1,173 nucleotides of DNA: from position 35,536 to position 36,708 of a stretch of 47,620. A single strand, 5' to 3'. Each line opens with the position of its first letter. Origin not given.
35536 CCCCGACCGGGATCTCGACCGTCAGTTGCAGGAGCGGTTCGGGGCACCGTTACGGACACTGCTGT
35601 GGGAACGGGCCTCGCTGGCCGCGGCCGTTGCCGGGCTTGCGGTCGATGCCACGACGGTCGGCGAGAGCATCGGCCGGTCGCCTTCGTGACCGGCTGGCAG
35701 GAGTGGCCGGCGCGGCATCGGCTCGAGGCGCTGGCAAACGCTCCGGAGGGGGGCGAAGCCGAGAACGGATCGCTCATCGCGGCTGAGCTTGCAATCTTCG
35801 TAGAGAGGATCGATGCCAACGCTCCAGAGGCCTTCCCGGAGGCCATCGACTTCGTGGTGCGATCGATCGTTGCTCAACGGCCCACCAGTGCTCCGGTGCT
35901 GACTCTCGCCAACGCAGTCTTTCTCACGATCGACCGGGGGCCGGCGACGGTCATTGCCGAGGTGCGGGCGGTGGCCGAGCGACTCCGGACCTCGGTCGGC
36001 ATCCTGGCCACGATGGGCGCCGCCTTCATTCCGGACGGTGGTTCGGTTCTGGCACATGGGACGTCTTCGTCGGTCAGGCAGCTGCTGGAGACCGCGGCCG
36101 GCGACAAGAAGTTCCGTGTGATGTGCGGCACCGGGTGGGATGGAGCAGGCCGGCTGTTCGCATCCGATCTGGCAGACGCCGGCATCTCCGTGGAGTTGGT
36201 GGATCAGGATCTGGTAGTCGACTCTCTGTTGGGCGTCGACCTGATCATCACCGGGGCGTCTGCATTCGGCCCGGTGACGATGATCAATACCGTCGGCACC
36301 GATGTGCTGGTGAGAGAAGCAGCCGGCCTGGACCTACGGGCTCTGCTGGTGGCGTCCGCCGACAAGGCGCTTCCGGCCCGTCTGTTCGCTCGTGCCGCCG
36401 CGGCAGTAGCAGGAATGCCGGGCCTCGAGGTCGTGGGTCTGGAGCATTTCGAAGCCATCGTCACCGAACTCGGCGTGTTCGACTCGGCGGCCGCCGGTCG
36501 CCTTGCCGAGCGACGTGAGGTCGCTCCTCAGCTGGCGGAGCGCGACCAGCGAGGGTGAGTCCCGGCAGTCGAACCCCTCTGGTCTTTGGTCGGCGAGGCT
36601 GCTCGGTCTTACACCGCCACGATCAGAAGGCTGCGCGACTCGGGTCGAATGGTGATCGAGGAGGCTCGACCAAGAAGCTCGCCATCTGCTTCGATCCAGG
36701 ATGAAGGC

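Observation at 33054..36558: Translationally coupled operon: two atypical P-loop GTPases plus an IF-2B (eIF2B alpha/beta/delta fold) protein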

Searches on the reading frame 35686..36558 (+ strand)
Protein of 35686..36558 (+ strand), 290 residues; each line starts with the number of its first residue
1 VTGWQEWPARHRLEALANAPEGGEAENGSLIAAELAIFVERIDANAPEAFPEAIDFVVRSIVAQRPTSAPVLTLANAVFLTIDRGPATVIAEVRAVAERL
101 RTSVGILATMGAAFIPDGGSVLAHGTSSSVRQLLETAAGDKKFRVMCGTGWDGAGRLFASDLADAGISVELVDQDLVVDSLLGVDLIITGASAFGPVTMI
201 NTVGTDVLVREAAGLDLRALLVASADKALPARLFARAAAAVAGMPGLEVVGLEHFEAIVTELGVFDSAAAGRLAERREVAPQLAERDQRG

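Call 3: search_protein_families(library=pfam, proteins=[window:35686-36558:+], max_evalue=0.01)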
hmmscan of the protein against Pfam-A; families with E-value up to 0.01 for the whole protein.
window:35686-36558:+ (290 aa): 1 family
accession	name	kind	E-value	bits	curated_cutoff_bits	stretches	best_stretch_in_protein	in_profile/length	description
PF01008.23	IF-2B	-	9.2e-13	48.5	22.4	1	31-208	12-200/280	Initiation factor 2 subunit family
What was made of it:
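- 35686..36558 (+): IF2B: 290-aa non-catalytic IF-2B-fold protein. GTG start overlaps the G2 stop (GTGA 35686-35689). Family-specific N-terminal motif (V/M)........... (35686-35721). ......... (36049-36075) with Gly125 at the catalytic-Cys position. TGASAF (36250-36267) with Ser192 at the catalytic-Asp position. PF01008 E 9e-13 (call 3).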

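Call 4: search_protein_families(library=ncbifam, proteins=[window:35686-36558:+], max_evalue=0.01)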
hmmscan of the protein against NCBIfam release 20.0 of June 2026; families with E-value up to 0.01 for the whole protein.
window:35686-36558:+ (290 aa): 2 families
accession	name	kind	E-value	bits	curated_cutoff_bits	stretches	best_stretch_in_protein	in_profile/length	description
TIGR00511.1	ribulose_e2b2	equivalog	9.6e-15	54.6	314.1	1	28-233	21-234/301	ribose 1,5-bisphosphate isomerase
NF006210.0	PRK08335.1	equivalog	3.2e-07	29.9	339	1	45-184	39-173/275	translation initiation factor IF-2B subunit alpha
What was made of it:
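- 35686..36558 (+): TIGR00511 R15P isomerase scores only 54.6 bits against a cut-off of 314 (call 4).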

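Call 5: search_protein_families(library=padloc, proteins=[window:35686-36558:+], max_evalue=0.01)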
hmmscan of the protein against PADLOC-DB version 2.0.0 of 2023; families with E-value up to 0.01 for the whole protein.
window:35686-36558:+ (290 aa): 0 families

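Call 10: find_homologous_proteins(query=window:35686-36558:+, max_evalue=0.001)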
Query window:35686-36558:+ (290 aa): 24 proteins with E <= 0.001 among 8000 candidates.
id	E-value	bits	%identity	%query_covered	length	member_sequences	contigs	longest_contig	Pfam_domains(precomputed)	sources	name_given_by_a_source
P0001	7.4e-172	588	98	100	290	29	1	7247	PF01008.24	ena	-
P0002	2.2e-151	521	89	98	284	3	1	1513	PF01008.24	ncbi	-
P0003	3.8e-151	520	89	98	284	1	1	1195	PF01008.24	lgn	-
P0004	6.6e-150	516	88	98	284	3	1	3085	PF01008.24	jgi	jgi:translation initiation factor 2B subunit (eIF-2B alpha/beta/delta family)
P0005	7.7e-148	509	88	98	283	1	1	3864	PF01008.24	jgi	-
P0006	9.9e-138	476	81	98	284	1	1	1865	PF01008.24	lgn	-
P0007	8.0e-131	453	77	98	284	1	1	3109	PF01008.24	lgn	-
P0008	1.7e-130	452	78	98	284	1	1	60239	PF01008.24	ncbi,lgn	-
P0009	2.1e-130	452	79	98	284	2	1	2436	PF01008.24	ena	-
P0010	6.8e-126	437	77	98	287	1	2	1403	PF01008.24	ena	-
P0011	4.7e-124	431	76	98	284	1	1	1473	PF01008.24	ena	-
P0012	1.1e-122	427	73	98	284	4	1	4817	PF01008.24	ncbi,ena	-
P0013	9.6e-119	414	72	98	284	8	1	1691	PF01008.24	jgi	jgi:translation initiation factor 2B subunit (eIF-2B alpha/beta/delta family)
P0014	1.1e-118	414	72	98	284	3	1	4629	PF01008.24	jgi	jgi:translation initiation factor 2B subunit (eIF-2B alpha/beta/delta family)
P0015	6.3e-113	395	69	98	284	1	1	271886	PF01008.24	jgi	jgi:translation initiation factor 2B subunit (eIF-2B alpha/beta/delta family)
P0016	1.8e-107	377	72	92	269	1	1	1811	PF01008.24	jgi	jgi:translation initiation factor 2B subunit (eIF-2B alpha/beta/delta family)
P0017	1.8e-105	370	63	97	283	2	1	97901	PF01008.24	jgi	-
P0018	3.8e-102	359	65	98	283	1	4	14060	PF01008.24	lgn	-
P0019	4.2e-102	359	62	97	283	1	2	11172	PF01008.24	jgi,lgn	jgi:translation initiation factor 2B subunit (eIF-2B alpha/beta/delta family)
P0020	1.6e-99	351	63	97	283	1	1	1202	PF01008.24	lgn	-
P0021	3.8e-96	340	62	97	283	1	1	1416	PF01008.24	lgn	-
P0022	2.5e-71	258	51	98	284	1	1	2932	PF01008.24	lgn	-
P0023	3.9e-62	228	65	62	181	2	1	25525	PF01008.24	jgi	jgi:translation initiation factor 2B subunit (eIF-2B alpha/beta/delta family)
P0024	9.7e-7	47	29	79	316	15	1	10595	PF01008.24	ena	-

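Call 11: find_encoding_contigs(protein=P0015, flank=10000, max_places=2)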
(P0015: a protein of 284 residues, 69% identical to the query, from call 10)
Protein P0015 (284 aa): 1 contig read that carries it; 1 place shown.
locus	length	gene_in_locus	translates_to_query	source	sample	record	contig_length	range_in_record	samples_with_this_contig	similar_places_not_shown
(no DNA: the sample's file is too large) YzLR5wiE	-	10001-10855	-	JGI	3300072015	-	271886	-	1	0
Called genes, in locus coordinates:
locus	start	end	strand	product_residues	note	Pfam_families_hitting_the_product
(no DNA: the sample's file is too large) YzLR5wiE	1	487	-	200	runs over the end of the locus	PF01983:CofC, PF12804:NTP_transf_3, PF09837:DUF2064 (weak)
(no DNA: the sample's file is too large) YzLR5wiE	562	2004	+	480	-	PF00224:PK, PF02887:PK_C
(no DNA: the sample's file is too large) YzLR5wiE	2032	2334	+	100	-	-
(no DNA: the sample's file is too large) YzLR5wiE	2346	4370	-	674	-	PF12229:PG_binding_4 (weak), PF04294:VanW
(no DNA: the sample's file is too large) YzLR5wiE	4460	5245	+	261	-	PF12705:PDDEXK_1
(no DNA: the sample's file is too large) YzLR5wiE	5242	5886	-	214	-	PF13487:HD_5, PF01966:HD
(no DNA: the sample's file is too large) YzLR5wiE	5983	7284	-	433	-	-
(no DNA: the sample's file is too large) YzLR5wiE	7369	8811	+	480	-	PF00350:Dynamin_N (faint), PF01926:MMR_HSR1 (faint)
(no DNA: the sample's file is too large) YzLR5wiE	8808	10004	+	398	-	PF03193:RsgA_GTPase (faint), PF00350:Dynamin_N (faint), PF01926:MMR_HSR1 (weak)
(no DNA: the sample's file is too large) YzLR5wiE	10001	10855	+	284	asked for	PF01008:IF-2B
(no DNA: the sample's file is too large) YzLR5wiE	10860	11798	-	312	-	PF00781:DAGK_cat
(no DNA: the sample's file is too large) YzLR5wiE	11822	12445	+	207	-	PF00156:Pribosyltran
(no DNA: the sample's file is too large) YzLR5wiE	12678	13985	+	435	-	PF07690:MFS_1, PF11700:ATG22, PF12832:MFS_1_like (weak), PF07690:MFS_1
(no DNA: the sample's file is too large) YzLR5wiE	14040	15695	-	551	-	PF00270:DEAD, PF00271:Helicase_C, PF16124:RecQ_Zn_bind, PF00570:HRDC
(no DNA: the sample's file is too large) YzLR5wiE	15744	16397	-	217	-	PF01161:PBP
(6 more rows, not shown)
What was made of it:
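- The neighbours include a PD-(D/E)XK nuclease, and RecQ in one locus (call 11).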

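Call 12: find_encoding_contigs(protein=P0017, flank=10000, max_places=2)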
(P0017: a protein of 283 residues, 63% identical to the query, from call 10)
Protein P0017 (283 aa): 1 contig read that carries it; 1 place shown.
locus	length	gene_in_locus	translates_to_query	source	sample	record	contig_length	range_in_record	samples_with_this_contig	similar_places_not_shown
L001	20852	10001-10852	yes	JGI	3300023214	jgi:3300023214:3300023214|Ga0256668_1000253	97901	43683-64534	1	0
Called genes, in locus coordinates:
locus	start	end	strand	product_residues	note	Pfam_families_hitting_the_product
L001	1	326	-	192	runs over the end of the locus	PF01983:CofC, PF12804:NTP_transf_3, PF09837:DUF2064 (faint)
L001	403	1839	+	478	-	PF00224:PK, PF02887:PK_C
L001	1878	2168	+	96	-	-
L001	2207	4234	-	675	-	PF12229:PG_binding_4 (weak), PF04294:VanW, PF03793:PASTA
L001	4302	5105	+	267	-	PF12705:PDDEXK_1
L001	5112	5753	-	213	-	PF08668:HDOD (weak), PF13487:HD_5, PF01966:HD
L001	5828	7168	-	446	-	-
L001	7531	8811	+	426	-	PF00350:Dynamin_N (weak), PF01926:MMR_HSR1 (weak)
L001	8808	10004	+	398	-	PF00350:Dynamin_N (faint), PF01926:MMR_HSR1 (faint)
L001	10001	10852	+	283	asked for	PF01008:IF-2B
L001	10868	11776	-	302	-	PF00781:DAGK_cat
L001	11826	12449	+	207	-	PF00156:Pribosyltran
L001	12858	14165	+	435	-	PF07690:MFS_1, PF05977:MFS_3 (weak), PF11700:ATG22, PF12832:MFS_1_like (weak), PF07690:MFS_1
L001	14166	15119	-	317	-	PF24827:AstE_AspA_cat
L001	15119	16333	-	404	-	PF18030:Rimk_N, PF14397:ATPgrasp_ST (faint), PF02655:ATP-grasp_3, PF08443:RimK, PF02955:GSH-S_ATP, PF02080:TrkA_C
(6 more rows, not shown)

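Call 13: find_encoding_contigs(protein=P0008, flank=10000, max_places=2)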
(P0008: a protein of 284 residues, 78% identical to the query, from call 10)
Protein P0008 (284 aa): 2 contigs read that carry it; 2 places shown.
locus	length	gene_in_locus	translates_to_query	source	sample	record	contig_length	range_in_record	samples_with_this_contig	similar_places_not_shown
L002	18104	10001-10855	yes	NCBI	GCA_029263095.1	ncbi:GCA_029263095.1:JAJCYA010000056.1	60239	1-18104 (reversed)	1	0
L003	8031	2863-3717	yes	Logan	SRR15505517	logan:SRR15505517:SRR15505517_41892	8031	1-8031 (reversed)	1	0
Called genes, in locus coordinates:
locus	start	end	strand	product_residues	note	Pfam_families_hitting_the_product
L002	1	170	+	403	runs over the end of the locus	PF00534:Glycos_transf_1 (weak), PF13692:Glyco_trans_1_4 (weak)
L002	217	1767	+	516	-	PF00224:PK, PF02887:PK_C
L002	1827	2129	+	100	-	-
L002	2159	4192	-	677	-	PF12229:PG_binding_4, PF04294:VanW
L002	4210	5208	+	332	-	PF12705:PDDEXK_1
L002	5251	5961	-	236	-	PF08668:HDOD (weak), PF13487:HD_5, PF01966:HD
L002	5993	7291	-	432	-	-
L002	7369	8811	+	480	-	PF00350:Dynamin_N (faint), PF01926:MMR_HSR1 (faint)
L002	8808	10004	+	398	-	PF13191:AAA_16 (faint), PF00350:Dynamin_N (faint), PF01926:MMR_HSR1 (weak)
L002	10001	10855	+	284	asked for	PF01008:IF-2B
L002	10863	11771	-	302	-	PF00781:DAGK_cat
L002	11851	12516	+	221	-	PF00156:Pribosyltran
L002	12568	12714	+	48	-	-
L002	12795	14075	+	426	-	PF07690:MFS_1, PF12832:MFS_1_like, PF11700:ATG22, PF07690:MFS_1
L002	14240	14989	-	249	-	PF00512:HisKA, PF02518:HATPase_c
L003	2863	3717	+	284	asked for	PF01008:IF-2B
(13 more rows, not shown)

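Call 18: search_solved_structures(query=window:35686-36558:+, max_evalue=0.01, show_alignments=4)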
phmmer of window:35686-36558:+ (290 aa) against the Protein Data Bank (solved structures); distinct sequences matched with E-value up to 0.01: 15.
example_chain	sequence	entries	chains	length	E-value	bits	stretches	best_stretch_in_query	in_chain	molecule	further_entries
1vb5_A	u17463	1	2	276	1.2e-05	28.1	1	51-194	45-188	translation initiation factor eIF-2B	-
5b04_A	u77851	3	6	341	7.1e-05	25.6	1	98-208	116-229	Translation initiation factor eIF-2B subunit alpha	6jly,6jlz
6caj_H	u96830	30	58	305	0.00011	25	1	95-210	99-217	Translation initiation factor eIF-2B subunit alpha | Translation initiation factor eIF2B subunit alpha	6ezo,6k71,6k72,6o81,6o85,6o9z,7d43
9y3t_G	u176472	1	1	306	0.00011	25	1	95-210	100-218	Translation initiation factor eIF2B subunit alpha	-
7f66_A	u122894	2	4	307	0.00011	25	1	95-210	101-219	Translation initiation factor eIF-2B subunit alpha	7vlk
7kma_A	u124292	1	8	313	0.00012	24.9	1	95-210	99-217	Translation initiation factor eIF-2B subunit alpha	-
3ecs_A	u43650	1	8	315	0.00012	24.9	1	95-210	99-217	Translation initiation factor eIF-2B subunit alpha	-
7l70_G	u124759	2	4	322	0.00013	24.8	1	95-210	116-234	Translation initiation factor eIF-2B subunit alpha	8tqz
9qc6_A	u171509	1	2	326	0.00013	24.8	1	95-210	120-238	Translation initiation factor eIF2B subunit alpha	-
7kmf_H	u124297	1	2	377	0.00018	24.3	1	96-210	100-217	Translation initiation factor eIF-2B subunit alpha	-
6i3m_A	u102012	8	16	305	0.00071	22.4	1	97-206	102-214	Translation initiation factor eIF-2B subunit alpha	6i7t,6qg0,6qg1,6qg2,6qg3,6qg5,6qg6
5yfs_A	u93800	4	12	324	0.0011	21.8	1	102-237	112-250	Ribose 1,5-bisphosphate isomerase | Ribose-1,5-bisphosphate isomerase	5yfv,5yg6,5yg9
5yft_A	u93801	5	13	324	0.0021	20.8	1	102-236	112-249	Ribose 1,5-bisphosphate isomerase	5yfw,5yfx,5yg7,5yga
5yfj_A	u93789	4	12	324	0.0027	20.5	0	102-236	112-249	Ribose 1,5-bisphosphate isomerase | Ribose-1,5-bisphosphate isomerase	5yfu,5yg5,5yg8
3vm6_A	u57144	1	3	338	0.009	18.7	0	106-225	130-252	Translation initiation factor eIF-2B, delta subunit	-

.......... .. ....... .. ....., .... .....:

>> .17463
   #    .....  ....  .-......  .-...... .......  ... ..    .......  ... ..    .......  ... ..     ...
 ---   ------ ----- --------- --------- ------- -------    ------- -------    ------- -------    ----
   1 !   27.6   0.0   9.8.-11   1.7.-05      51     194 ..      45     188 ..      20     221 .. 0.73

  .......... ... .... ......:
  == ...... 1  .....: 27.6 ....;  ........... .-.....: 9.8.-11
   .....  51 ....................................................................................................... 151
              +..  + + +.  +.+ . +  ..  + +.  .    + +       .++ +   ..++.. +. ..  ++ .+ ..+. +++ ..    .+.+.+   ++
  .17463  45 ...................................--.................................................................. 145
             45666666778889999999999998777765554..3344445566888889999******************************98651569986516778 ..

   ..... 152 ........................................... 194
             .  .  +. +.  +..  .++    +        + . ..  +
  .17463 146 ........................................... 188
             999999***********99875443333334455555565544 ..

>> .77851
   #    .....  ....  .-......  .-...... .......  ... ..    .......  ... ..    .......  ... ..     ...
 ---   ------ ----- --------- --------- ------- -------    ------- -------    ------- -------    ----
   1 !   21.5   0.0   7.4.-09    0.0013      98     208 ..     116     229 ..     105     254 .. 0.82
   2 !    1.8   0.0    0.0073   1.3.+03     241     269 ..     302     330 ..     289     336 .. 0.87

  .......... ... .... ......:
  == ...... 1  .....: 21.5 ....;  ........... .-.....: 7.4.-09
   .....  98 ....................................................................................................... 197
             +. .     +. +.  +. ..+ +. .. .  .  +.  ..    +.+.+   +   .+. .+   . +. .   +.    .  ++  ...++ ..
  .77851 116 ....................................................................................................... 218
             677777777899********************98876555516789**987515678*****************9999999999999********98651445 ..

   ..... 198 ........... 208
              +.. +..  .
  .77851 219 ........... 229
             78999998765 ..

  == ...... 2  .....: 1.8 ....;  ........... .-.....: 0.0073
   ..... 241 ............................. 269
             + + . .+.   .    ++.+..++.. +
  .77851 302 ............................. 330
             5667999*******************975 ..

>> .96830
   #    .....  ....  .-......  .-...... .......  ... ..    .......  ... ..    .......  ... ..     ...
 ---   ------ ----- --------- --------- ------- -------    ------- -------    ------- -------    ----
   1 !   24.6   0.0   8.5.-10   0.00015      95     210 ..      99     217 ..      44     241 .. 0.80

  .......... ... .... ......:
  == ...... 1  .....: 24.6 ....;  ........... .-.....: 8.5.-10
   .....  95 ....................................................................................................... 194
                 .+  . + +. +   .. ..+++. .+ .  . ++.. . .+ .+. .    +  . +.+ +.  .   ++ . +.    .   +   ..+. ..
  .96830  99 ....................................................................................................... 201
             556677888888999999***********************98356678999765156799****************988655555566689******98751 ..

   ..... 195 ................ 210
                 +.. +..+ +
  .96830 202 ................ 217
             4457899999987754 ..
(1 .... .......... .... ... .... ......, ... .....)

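Call 25: search_solved_structures(query=A1, max_evalue=0.001, show_alignments=5)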
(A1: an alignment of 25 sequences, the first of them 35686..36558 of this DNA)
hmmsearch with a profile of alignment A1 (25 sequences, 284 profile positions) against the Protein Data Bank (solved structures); distinct sequences matched with E-value up to 0.001: 40.
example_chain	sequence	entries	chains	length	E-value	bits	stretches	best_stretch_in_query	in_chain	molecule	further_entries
1vb5_A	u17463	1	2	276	8.1e-26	94.3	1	36-267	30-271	translation initiation factor eIF-2B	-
3ecs_A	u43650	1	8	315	1.3e-23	87.1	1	96-229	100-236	Translation initiation factor eIF-2B subunit alpha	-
6caj_H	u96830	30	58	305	1.5e-23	86.8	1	96-229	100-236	Translation initiation factor eIF-2B subunit alpha | Translation initiation factor eIF2B subunit alpha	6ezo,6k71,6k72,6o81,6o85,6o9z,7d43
9y3t_G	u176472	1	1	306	1.5e-23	86.8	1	96-229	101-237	Translation initiation factor eIF2B subunit alpha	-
7f66_A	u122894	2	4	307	1.5e-23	86.8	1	96-229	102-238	Translation initiation factor eIF-2B subunit alpha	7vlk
7kma_A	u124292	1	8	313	1.5e-23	86.8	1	96-229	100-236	Translation initiation factor eIF-2B subunit alpha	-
7l70_G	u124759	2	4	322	1.8e-23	86.6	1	96-229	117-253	Translation initiation factor eIF-2B subunit alpha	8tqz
9qc6_A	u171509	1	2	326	1.9e-23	86.5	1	96-229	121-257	Translation initiation factor eIF2B subunit alpha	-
7kmf_H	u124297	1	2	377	2.5e-23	86.1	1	96-229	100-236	Translation initiation factor eIF-2B subunit alpha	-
5yfs_A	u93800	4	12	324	4.8e-23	85.2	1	22-272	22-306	Ribose 1,5-bisphosphate isomerase | Ribose-1,5-bisphosphate isomerase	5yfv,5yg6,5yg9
5yft_A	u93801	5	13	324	1e-22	84.1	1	22-272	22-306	Ribose 1,5-bisphosphate isomerase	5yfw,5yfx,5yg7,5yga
5yfj_A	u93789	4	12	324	1.1e-22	84.1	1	22-272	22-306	Ribose 1,5-bisphosphate isomerase | Ribose-1,5-bisphosphate isomerase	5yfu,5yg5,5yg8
3vm6_A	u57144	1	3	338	2.6e-21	79.5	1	21-271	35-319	Translation initiation factor eIF-2B, delta subunit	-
3a11_A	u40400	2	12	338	5.9e-21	78.3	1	21-271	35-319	Translation initiation factor eIF-2B, delta subunit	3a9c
6i3m_A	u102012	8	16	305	2e-20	76.6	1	92-272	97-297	Translation initiation factor eIF-2B subunit alpha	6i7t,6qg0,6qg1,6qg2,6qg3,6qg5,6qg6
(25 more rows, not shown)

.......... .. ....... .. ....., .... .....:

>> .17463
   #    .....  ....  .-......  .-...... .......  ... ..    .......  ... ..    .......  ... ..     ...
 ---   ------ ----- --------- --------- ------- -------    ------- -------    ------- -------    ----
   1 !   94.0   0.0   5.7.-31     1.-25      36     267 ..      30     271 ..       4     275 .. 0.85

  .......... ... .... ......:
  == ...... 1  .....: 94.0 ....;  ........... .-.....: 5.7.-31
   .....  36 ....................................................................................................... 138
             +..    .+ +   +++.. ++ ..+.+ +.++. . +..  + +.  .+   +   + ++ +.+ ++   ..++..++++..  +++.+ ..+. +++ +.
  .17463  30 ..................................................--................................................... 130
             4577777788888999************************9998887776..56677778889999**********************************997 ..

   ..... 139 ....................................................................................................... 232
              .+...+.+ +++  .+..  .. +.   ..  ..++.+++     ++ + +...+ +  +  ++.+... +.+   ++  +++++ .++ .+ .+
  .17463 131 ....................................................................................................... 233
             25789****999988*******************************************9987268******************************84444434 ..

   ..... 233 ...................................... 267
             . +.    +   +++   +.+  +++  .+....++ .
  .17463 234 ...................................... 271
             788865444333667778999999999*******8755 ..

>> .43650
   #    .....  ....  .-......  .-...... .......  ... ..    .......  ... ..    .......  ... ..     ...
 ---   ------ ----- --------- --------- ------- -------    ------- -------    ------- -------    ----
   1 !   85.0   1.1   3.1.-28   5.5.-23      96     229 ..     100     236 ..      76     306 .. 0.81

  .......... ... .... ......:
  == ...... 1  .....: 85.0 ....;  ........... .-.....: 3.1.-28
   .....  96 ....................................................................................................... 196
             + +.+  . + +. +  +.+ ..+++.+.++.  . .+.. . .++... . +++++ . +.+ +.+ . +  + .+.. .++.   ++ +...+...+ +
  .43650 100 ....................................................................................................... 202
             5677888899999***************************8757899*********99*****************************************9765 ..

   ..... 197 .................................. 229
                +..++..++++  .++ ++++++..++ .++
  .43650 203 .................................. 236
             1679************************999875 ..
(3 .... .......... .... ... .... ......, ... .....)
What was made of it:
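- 35686..36558 (+): Profile against PDB: PH0440 8e-26, eIF2B-alpha 1e-23, R15Pi 5e-23, MtnA 4e-13 or weaker (call 25).
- On IF-2B family (PF01008): The profile against PH0440 covers residues 36-267 at E 8e-26 (call 25).
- On MtnA (methylthioribose-1-phosphate isomerase): MtnA structures are the weakest IF-2B matches (call 25).
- On eIF2B regulatory subunit (alpha/beta/delta): The non-catalytic fold and the similarity to alpha are met (calls 18, 25).
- Closest known: PH0440 of Pyrococcus horikoshii. Same: Best sequence match of the family profile, 8e-26 over nearly the full length (call 25).
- Closest known: eIF2B alpha. Same: Profile match of 1e-23 over the C-terminal Rossmann-like domain (call 25). 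The Cys position is non-Cys (THAYS) and the Asp position is Glu (GAE) (calls 18, 25).
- Closest known: Ribose-1,5-bisphosphate isomerase. Same: The full-length profile match to R15Pi is 5e-23 (call 25).
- Closest known: Ribose-1,5-bisphosphate isomerase. Different: MtnA is much more distant, at 4e-13 to 2e-4 (call 25).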
